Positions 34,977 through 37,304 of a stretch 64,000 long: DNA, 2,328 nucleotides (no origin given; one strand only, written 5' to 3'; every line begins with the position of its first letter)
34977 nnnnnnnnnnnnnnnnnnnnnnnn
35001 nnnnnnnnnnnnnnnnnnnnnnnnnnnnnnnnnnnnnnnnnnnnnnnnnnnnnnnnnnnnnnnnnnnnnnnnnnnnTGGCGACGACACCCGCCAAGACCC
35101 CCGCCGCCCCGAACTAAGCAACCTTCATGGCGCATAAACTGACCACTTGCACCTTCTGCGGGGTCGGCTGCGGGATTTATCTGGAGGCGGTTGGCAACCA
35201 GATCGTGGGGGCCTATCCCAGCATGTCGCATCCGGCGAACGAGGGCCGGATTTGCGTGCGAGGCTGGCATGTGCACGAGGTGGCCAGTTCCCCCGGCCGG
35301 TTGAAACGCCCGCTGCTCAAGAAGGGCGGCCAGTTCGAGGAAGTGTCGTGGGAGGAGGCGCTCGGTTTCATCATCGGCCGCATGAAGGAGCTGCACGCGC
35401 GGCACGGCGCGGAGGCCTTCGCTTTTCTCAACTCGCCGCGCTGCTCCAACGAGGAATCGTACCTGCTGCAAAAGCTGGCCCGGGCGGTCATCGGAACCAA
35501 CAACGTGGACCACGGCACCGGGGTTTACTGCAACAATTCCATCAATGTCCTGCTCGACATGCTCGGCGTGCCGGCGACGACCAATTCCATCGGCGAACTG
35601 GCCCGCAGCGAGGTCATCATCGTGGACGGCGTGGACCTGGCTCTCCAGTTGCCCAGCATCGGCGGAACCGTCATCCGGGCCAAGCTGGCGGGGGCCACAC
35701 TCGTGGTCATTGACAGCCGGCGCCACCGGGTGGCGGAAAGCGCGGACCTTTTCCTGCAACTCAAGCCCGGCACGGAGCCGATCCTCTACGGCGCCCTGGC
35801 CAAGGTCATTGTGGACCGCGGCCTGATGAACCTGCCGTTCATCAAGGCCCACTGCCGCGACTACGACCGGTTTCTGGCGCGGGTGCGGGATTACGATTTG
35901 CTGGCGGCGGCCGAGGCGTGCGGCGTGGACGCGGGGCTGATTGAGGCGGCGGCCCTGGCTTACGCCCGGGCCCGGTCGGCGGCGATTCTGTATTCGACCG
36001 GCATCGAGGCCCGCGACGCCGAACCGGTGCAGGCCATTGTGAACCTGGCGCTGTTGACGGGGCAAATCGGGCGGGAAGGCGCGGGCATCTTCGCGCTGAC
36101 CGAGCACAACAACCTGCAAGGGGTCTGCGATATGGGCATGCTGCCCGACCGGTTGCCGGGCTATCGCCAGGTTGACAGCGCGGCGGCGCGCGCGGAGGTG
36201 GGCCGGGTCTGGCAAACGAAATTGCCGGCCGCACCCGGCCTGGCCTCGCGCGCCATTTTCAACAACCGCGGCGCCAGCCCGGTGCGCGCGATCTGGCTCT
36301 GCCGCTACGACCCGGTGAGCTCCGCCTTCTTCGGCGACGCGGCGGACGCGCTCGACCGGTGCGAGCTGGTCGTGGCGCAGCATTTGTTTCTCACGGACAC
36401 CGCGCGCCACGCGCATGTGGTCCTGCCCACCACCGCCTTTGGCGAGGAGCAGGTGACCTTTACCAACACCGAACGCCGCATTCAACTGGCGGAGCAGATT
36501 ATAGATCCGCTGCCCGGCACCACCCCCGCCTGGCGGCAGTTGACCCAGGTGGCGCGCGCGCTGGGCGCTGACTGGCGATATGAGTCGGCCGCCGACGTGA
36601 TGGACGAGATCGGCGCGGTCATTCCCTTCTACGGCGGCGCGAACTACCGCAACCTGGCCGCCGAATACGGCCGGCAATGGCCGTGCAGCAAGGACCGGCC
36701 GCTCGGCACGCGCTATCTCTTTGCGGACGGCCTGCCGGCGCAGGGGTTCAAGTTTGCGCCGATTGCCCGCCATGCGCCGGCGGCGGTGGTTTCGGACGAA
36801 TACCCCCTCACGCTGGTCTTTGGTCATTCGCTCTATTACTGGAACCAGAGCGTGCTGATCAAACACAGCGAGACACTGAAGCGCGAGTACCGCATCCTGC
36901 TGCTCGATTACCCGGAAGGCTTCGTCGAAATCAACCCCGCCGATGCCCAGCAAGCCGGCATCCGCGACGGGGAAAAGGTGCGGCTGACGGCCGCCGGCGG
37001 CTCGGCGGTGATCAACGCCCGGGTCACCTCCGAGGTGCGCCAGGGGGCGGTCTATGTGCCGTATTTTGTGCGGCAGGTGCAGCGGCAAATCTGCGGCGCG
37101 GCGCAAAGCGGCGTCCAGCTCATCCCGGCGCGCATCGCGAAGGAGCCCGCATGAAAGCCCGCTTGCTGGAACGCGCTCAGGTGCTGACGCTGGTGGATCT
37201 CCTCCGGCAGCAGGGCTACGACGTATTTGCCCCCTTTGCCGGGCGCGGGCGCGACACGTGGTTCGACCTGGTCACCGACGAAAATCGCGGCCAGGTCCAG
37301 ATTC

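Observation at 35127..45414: Complex-I-like hybrid operon: FdhF/NuoG-like subunit + AsrA/AsrB-type NAD(P)H module + genuine group-4 [NiFe]-hydrogenase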

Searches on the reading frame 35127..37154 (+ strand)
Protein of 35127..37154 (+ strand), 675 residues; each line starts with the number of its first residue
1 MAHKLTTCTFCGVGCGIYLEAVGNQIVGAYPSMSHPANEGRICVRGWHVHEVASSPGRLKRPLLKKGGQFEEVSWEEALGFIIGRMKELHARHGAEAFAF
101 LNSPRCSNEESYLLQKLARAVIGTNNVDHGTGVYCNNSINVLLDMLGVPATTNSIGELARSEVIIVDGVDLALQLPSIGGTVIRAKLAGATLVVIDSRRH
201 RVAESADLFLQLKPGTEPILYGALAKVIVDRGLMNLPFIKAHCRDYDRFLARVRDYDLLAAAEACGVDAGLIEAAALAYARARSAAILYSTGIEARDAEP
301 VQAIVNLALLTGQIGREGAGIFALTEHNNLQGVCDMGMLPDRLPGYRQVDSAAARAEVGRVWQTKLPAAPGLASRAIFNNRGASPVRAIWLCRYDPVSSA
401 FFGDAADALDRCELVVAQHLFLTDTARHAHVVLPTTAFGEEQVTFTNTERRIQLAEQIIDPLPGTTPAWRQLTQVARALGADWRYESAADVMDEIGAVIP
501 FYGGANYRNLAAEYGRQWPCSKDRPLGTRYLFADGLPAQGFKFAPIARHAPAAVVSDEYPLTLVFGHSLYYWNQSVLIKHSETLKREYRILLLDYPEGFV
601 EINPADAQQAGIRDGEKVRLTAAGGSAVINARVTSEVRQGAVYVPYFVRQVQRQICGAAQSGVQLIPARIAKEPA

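Call 6: search_protein_families(library=pfam, proteins=[window:35127-37154:+])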
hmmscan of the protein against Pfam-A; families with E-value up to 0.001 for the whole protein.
window:35127-37154:+ (675 aa): 3 families
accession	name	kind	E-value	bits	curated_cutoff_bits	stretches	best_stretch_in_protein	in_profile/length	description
PF00384.28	Molybdopterin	-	4.7e-47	161.2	24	1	58-476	1-351/353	Molybdopterin oxidoreductase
PF01568.27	Molydop_binding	-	6.9e-15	55.5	26.8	1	580-646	11-78/110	Molydopterin dinucleotide binding domain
PF04879.21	Molybdop_Fe4S4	-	2.6e-14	53.4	22.7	1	5-52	5-52/55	Molybdopterin oxidoreductase Fe4S4 domain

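Call 7: search_protein_families(library=ncbifam, proteins=[window:35127-37154:+])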
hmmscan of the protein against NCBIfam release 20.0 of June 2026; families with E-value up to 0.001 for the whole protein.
window:35127-37154:+ (675 aa): 26 families (the best 25 are shown)
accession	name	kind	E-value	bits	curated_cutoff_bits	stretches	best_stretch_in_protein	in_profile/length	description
TIGR01591.1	Fdh-alpha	equivalog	5.8e-166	553.4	666.25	1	6-659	1-655/672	formate dehydrogenase subunit alpha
NF047855.1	AssmNtatRedNasC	equivalog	1.4e-108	364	1100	1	6-652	23-680/708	assimilatory nitrate reductase catalytic subunit NasC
NF041323.1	Nitr_red_NasA_Halo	equivalog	2.2e-58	198.3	1000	1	11-651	3-648/673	assimilatory nitrate reductase NasA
NF010055.0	PRK13532.1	equivalog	3.4e-49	167.8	904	3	6-243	45-291/830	nitrate reductase catalytic subunit NapA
TIGR01706.1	NAPA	equivalog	2e-48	165.3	930.55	3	6-244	45-292/830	periplasmic nitrate reductase subunit alpha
NF012032.0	PRK15488.1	equivalog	1.1e-41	142.7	694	1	7-485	47-533/759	thiosulfate reductase PhsA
TIGR01701.1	Fdhalpha-like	subfamily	1.2e-40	139.4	582.15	1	54-624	95-686/744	FdhF/YdeP family oxidoreductase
TIGR01553.1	formate-DH-alph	equivalog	3.5e-38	131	814.2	2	6-242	47-303/1009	formate dehydrogenase-N subunit alpha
TIGR02693.1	arsenite_ox_L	equivalog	6.9e-35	120.2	359.05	2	193-484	270-578/806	arsenate reductase (azurin) large subunit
NF005895.0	PRK07860.1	equivalog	9.7e-35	119.8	802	1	6-498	239-677/811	NADH-quinone oxidoreductase subunit G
TIGR01973.1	NuoG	equivalog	3.4e-34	118.6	470.05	1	1-474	212-605/606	NADH-quinone oxidoreductase subunit NuoG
NF041513.1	formate_DH_Act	exception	6.5e-33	113.6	1400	2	7-235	46-287/1067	formate dehydrogenase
TIGR02166.1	dmsA_ynfE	subfamily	5.7e-32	110.7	777.7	3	7-248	48-304/794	DMSO/selenate family reductase complex A subunit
NF041783.2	mnquin_red_QrcB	equivalog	4.1e-29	101.3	440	2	4-327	53-371/695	menaquinone reductase molybdopterin-binding-like subunit QrcB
TIGR03479.1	DMSO_red_II_alp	subfamily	1.4e-27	96.2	984.75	3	28-240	88-304/913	molybdopterin-dependent oxidoreductase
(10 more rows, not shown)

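Call 19: search_solved_structures(query=window:35127-37154:+, max_evalue=1e-20, show_alignments=2)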
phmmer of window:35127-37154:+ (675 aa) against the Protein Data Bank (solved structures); distinct sequences matched with E-value up to 1e-20: 34.
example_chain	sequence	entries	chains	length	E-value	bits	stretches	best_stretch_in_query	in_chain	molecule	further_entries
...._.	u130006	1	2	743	2.2e-124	419.3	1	5-537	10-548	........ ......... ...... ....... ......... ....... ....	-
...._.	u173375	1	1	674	4.8e-118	398.3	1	6-654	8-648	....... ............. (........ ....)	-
8rqz_C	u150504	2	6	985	1.4e-112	380.2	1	5-646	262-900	Probable oxidoreductase YjgC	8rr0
9gzq_A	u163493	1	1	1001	1.5e-112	380.1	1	5-646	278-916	Probable oxidoreductase YjgC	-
6tg9_A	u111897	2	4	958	2.7e-107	362.8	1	5-653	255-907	Formate dehydrogenase subunit alpha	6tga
9wxb_B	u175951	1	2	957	5.3e-107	361.8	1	5-654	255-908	Formate dehydrogenase alpha subunit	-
7bkb_D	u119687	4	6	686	1.6e-101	343.7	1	3-646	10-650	Formate dehydrogenase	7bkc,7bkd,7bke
1aa6_A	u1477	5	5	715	1.9e-98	333.6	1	4-646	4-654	FORMATE DEHYDROGENASE H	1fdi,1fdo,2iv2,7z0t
7vw6_A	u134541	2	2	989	7.1e-95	321.7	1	6-650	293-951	Formate dehydrogenase | Tungsten-containing formate dehydrogenase alpha subunit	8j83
7e5z_A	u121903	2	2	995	7.2e-95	321.7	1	6-650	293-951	Formate dehydrogenase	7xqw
2jim_A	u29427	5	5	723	1.4e-58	201.9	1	7-648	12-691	PERIPLASMIC NITRATE REDUCTASE | PROTEIN (PERIPLASMIC NITRATE REDUCTASE)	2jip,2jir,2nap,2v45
2jio_A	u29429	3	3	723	1.8e-58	201.4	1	7-648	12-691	PERIPLASMIC NITRATE REDUCTASE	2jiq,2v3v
9vap_A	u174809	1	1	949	1.1e-54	188.9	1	4-362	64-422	Formate dehydrogenase molybdopterin-binding subunit FdhA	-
2nya_A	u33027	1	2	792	6.2e-38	133.6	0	7-243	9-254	Periplasmic nitrate reductase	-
1ogy_A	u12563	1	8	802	2.8e-36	128.1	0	7-243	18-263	PERIPLASMIC NITRATE REDUCTASE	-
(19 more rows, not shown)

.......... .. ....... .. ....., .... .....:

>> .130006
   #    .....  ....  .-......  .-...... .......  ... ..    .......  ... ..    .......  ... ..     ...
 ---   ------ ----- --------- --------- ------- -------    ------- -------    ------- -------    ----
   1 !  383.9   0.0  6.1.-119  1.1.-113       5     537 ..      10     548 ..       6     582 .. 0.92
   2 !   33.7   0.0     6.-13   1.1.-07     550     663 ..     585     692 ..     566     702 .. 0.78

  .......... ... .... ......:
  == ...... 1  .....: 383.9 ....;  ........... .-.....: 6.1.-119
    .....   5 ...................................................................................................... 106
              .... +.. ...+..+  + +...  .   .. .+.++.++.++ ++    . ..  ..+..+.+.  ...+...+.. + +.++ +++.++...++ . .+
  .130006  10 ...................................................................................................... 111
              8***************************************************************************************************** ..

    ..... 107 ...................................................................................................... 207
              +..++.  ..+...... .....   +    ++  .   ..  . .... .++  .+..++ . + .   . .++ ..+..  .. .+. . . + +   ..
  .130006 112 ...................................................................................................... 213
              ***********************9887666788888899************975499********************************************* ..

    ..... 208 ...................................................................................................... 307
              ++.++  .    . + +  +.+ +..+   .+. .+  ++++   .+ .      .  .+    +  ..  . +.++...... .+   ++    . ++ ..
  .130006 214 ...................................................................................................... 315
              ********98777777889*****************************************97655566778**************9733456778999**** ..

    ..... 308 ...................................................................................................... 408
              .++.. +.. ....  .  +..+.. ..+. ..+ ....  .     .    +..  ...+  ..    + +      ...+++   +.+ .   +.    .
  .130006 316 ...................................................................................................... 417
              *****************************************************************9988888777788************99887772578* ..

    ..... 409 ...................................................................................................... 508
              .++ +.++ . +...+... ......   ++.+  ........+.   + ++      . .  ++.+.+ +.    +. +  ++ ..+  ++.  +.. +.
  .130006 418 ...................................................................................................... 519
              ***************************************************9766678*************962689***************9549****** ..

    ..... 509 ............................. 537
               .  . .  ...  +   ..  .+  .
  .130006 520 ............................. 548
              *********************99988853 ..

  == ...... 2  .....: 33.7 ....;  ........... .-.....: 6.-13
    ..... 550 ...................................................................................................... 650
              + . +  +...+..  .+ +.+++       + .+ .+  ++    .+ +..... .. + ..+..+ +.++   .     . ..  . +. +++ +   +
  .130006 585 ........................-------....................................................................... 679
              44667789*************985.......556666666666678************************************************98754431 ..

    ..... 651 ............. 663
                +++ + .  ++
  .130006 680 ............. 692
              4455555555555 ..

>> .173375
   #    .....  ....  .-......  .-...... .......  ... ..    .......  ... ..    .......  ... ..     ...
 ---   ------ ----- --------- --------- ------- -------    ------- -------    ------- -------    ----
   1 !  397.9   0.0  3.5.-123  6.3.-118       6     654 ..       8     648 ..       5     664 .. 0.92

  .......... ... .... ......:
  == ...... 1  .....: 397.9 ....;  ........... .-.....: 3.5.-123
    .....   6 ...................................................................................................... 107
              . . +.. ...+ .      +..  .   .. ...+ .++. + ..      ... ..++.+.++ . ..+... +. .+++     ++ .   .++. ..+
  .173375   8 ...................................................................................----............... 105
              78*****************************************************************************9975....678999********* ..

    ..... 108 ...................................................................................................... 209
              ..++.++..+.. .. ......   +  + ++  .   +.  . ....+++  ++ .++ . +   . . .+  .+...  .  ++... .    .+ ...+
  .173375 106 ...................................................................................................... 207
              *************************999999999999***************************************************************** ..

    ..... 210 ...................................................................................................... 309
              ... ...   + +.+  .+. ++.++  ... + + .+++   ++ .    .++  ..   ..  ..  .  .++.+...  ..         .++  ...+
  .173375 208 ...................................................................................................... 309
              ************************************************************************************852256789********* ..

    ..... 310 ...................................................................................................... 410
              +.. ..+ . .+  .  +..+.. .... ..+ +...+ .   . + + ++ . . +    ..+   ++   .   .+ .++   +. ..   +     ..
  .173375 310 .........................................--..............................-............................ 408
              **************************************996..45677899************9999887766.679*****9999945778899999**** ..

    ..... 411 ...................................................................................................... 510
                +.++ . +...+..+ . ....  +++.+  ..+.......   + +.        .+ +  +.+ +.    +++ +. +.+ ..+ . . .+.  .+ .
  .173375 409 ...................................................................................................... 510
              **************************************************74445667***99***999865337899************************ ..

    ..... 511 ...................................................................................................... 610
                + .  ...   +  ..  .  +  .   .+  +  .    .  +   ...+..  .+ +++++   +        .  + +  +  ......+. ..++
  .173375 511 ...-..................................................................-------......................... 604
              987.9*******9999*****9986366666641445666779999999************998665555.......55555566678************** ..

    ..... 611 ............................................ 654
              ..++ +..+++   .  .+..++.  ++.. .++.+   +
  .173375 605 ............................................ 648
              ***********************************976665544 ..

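Call 63: search_protein_representatives(protein=window:35127-37154:+)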
Query: 675 residues. Proteins with E-value up to 0.001 (for the whole library): 18661; up to 1e-10: 7949; up to 1e-30: 1446. The best 150 are listed.
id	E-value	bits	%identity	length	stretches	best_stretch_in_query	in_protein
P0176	1.0e-261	886.3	57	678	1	1-661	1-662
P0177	1.3e-216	737.3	64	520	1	158-673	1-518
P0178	4.1e-190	649.7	51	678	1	5-663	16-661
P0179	4.3e-158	543.9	59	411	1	270-661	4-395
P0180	6.7e-147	506.9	37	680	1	5-650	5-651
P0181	8.0e-138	476.9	75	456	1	1-282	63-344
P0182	7.1e-137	473.8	36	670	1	3-651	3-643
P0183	2.4e-136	472.0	37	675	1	4-659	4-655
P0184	2.3e-127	442.3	36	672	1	7-651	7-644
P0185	4.3e-124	431.6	37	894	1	6-646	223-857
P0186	1.0e-123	430.3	37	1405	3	1-487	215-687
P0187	1.6e-122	426.3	35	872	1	6-662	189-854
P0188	1.3e-121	423.3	38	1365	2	6-368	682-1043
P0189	3.2e-120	418.8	35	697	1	4-653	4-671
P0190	6.6e-119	414.4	33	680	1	4-650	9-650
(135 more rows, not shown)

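Call 67: find_encoding_contigs(protein=P0180, flank=10000, max_places=2)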
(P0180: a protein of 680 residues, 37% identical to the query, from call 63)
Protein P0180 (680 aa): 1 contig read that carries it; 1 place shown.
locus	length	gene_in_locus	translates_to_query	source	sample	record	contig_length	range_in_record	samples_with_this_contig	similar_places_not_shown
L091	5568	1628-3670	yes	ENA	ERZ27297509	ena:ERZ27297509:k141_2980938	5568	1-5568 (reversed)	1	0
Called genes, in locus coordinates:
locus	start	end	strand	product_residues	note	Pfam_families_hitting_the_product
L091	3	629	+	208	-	?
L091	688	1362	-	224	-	-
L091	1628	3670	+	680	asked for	PF04879:Molybdop_Fe4S4, PF00384:Molybdopterin, PF01568:Molydop_binding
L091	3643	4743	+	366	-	PF17179:Fer4_22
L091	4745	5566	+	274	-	?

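Call 68: find_encoding_contigs(protein=P0183, flank=10000, max_places=2)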
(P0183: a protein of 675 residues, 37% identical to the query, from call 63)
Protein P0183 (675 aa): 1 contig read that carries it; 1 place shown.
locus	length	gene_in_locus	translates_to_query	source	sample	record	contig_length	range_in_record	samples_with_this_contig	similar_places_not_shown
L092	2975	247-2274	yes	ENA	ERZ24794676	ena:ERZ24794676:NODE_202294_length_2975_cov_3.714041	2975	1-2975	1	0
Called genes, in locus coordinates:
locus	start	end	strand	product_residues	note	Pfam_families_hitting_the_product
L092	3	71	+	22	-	?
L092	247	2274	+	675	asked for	PF04879:Molybdop_Fe4S4, PF00384:Molybdopterin, PF01568:Molydop_binding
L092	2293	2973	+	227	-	?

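Call 69: find_encoding_contigs(protein=P0189, flank=10000, max_places=2)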
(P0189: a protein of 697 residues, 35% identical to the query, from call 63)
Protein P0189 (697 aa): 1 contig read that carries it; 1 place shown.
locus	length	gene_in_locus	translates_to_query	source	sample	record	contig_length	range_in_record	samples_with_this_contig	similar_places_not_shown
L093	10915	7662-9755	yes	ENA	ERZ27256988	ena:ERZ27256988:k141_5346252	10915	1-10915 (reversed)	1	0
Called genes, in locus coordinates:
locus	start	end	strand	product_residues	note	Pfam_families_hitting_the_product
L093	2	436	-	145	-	?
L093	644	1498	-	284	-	PF00970:FAD_binding_6 (weak), PF00175:NAD_binding_1, PF10418:DHODB_Fe-S_bind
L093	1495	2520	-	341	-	PF13237:Fer4_10 (faint), PF13183:Fer4_8 (faint), PF13187:Fer4_9 (faint), PF12838:Fer4_7 (faint), PF12797:Fer4_2 (faint), PF25160:LdpA_Fe-S-bd (faint), PF00037:Fer4 (faint), PF17179:Fer4_22, +2 more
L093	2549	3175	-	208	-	PF06971:Put_DNA-bind_N, PF02629:CoA_binding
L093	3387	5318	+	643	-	PF09308:LuxQ-periplasm (faint), PF17201:Cache_3-Cache_2, PF17202:sCache_3_3, PF17203:sCache_3_2 (weak), PF00672:HAMP, PF00512:HisKA, PF02518:HATPase_c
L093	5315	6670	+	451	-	PF00072:Response_reg, PF00158:Sigma54_activat, PF14532:Sigma54_activ_2, PF00004:AAA, PF07724:AAA_2, PF07728:AAA_5, PF25601:AAA_lid_14, PF02954:HTH_8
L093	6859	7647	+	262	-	PF00072:Response_reg, PF23198:PDE8A_N (faint), PF00072:Response_reg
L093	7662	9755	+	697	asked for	PF04879:Molybdop_Fe4S4, PF00384:Molybdopterin, PF01568:Molydop_binding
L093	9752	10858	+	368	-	PF17179:Fer4_22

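Call 70: find_encoding_contigs(protein=P0182, flank=10000, max_places=2)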
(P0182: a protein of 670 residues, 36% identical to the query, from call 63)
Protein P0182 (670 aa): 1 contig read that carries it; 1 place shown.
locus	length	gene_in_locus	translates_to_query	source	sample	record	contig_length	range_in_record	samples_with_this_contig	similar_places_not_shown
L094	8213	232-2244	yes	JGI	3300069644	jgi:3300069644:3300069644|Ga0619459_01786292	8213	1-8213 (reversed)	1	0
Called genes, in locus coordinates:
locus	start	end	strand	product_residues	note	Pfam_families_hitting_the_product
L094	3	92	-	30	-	?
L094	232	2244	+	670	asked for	PF04879:Molybdop_Fe4S4, PF00384:Molybdopterin, PF01568:Molydop_binding (weak)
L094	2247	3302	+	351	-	PF12838:Fer4_7 (faint), PF12797:Fer4_2 (faint), PF13534:Fer4_17 (faint), PF17179:Fer4_22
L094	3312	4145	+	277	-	PF00175:NAD_binding_1, PF10418:DHODB_Fe-S_bind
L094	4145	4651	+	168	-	PF01750:HycI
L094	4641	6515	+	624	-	PF00361:Proton_antipo_M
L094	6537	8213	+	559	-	?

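Call 75: find_related_loci(query=L094:2247-3302:+, collection=metagenome_contigs, flank=10000)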
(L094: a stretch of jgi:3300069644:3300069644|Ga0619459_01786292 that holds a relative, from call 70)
Query L094:2247-3302:+ (351 aa) in metagenome_contigs; peptide patterns used: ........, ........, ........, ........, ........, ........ (x = any residue, [..] = any of these).
397 stretches matched a pattern; 69 encode a relative of the query (tblastn E <= 1e-3); 68 distinct loci.
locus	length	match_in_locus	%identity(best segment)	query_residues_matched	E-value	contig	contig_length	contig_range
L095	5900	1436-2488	91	1-351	0e+0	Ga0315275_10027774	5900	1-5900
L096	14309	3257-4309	79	1-351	0e+0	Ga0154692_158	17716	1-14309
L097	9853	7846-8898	79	1-351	0e+0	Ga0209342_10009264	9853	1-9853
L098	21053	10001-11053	79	1-351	0e+0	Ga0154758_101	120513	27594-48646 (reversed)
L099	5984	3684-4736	75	1-351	0e+0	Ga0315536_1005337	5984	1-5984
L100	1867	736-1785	74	1-350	0e+0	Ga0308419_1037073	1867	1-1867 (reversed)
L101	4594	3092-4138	71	1-349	0e+0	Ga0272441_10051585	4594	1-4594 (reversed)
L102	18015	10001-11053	69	1-351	2e-176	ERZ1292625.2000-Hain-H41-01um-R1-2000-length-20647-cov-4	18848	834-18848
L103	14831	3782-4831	68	1-351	2e-175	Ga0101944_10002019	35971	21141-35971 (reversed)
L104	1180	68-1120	70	1-351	0e+0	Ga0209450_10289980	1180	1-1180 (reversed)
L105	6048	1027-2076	68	1-351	2e-175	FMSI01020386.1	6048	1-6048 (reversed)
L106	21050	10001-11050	69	1-351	1e-173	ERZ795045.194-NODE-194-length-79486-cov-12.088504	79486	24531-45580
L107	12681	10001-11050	69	1-351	1e-173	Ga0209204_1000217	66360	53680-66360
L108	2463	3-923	78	44-350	0e+0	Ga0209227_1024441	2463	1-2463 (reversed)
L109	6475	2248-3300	69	1-349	5e-174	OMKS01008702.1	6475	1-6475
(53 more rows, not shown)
